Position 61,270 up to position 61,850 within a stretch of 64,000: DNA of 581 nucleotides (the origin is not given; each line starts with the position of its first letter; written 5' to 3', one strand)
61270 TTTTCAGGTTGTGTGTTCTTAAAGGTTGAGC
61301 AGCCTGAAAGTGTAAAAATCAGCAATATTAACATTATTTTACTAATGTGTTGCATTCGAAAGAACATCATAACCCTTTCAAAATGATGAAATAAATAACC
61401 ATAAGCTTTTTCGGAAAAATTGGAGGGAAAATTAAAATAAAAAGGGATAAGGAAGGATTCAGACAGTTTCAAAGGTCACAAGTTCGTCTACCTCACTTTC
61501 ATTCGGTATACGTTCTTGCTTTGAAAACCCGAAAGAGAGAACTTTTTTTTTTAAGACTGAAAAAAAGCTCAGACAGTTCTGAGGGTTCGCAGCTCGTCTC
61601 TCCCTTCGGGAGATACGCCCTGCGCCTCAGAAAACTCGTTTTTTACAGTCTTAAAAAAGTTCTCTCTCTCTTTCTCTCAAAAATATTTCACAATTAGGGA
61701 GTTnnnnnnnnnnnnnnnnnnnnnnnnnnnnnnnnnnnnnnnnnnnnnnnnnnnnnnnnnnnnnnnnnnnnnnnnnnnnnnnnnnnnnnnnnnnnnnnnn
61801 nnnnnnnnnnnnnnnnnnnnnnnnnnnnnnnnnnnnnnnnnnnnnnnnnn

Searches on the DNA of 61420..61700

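Call 69: search_rna_families(source=window, start=61420, end=61700, threshold=evalue, max_evalue=10)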
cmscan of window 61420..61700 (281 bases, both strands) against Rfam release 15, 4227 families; matches with E-value up to 10: 3.
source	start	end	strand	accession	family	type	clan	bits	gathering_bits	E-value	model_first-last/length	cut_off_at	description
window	61536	61637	+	RF01215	snoR97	Gene; snRNA; snoRNA; HACA-box;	-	15.3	40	7.6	1-106/106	no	Small nucleolar RNA snoR97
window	61526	61674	-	RF01911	MIR2118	Gene; miRNA;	-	14.9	85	1.7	1-170/170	no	MIR2118 microRNA precursor family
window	61549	61679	-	RF01459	rliE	Gene; sRNA;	-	14.7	90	3.7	1-222/222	no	Listeria sRNA rliE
